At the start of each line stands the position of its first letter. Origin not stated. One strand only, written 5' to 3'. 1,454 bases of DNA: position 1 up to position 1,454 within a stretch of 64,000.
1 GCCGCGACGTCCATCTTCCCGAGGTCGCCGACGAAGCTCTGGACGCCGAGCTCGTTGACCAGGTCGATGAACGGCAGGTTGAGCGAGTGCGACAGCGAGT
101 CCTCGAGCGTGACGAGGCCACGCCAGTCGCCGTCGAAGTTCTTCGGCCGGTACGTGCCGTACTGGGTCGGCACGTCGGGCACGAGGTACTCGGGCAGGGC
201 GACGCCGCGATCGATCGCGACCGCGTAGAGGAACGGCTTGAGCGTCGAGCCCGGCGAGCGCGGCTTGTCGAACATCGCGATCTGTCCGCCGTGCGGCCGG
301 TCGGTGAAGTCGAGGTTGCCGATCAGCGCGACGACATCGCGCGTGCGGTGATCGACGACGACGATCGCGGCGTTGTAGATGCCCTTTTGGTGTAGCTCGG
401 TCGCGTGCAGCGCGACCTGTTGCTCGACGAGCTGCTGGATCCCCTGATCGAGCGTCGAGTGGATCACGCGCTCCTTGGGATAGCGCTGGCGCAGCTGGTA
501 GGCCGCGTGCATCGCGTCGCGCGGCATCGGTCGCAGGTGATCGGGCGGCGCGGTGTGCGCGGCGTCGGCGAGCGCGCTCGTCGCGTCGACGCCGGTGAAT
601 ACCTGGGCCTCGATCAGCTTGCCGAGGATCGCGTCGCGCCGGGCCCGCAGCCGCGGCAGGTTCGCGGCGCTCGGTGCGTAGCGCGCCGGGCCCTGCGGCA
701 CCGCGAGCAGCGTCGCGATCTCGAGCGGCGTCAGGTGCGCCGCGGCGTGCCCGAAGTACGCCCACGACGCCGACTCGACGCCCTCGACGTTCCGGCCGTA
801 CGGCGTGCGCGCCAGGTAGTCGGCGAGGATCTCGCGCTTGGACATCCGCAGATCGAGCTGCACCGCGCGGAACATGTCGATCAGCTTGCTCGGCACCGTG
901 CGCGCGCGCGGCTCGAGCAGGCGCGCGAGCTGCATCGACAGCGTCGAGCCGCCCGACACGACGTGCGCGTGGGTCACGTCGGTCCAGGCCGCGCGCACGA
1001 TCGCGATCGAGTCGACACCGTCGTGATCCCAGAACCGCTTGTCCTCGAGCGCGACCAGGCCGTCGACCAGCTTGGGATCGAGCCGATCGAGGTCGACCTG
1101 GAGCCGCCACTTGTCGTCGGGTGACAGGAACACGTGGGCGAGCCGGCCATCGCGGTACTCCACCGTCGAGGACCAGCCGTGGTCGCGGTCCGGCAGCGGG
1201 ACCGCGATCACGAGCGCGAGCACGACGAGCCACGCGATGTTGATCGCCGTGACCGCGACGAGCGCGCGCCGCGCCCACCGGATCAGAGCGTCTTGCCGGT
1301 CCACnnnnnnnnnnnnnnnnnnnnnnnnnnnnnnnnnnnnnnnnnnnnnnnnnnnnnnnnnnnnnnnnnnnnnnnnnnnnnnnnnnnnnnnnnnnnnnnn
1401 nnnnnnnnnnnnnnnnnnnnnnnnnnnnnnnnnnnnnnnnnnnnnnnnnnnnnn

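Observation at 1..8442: Protease-trapping A2M/PBP1C pair lies back-to-back with a MYXO-CTERM-sorted secreted metalloprotease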

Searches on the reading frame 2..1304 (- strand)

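Call 7: search_protein_families(library=ncbifam, proteins=[window:2-1304:-], max_evalue=1)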
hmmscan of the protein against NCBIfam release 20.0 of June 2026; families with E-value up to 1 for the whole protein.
window:2-1304:- (434 aa): 17 families
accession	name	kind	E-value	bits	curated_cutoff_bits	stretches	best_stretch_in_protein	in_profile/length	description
TIGR02073.1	PBP_1c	equivalog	5.5e-126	422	494.2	1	44-433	10-396/728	penicillin-binding protein 1C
NF008414.0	PRK11240.1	equivalog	2.7e-91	306.8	1121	1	13-430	10-419/774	peptidoglycan glycosyltransferase PbpC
TIGR02074.1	PBP_1a_fam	subfamily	3.7e-72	243.8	508.75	1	67-425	2-373/535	PBP1A family penicillin-binding protein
NF051885.1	tranpepglycosPbpC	equivalog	2e-64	218.3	900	1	68-425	76-434/632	multimodular transpeptidase-transglycosylase PbpC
TIGR02071.1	PBP_1b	equivalog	6.4e-45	153.5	717.75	1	58-431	138-528/729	penicillin-binding protein 1B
NF008643.0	PRK11636.1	equivalog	6.3e-40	137.2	1263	2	64-240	63-239/850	peptidoglycan glycosyltransferase/peptidoglycan DD-transpeptidase MrcA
NF038276.1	strep_PBP2A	exception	2e-37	128.8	1100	1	70-423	99-466/716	penicillin-binding protein PBP2A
NF038274.1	strep_PBP1B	exception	1.2e-35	123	1225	2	47-237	64-257/745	penicillin-binding protein PBP1B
NF011423.0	PRK14850.1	equivalog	8.9e-33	113.6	1275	1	52-428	142-535/764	penicillin-binding protein 1b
NF007061.0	PRK09506.1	equivalog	1.9e-31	108.7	1120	1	52-432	196-593/825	bifunctional glycosyl transferase/transpeptidase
NF038272.1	strep_PBP1A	exception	9.4e-30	103.5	1075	1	67-423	69-442/658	penicillin-binding protein PBP1A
TIGR02070.1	mono_pep_trsgly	equivalog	5e-23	81.8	182.65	1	18-229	11-217/224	monofunctional biosynthetic peptidoglycan transglycosylase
NF010008.0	PRK13481.1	equivalog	1.4e-14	54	270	1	80-188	93-201/269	glycosyltransferase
TIGR03423.1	pbp2_mrdA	equivalog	9e-08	31.1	455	2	350-424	306-381/593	penicillin-binding protein 2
NF053573.1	PBP2_PenA_Neis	exception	0.0013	17.3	1105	1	274-369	227-326/572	peptidoglycan D,D-transpeptidase PBP2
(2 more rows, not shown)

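Call 8: search_protein_families(library=pfam, proteins=[window:2-1304:-], max_evalue=1)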
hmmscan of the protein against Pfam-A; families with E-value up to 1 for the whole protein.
window:2-1304:- (434 aa): 3 families
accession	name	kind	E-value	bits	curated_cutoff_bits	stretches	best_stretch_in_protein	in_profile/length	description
PF00912.28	Transgly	-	1.1e-47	162.2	27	1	63-229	10-176/178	Transglycosylase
PF00905.27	Transpeptidase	-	6.6e-12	45.7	22.1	1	313-429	2-124/299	Penicillin binding protein transpeptidase domain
PF00614.28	PLDc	-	0.063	13.8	21.9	1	308-336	3-27/28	Phospholipase D Active site motif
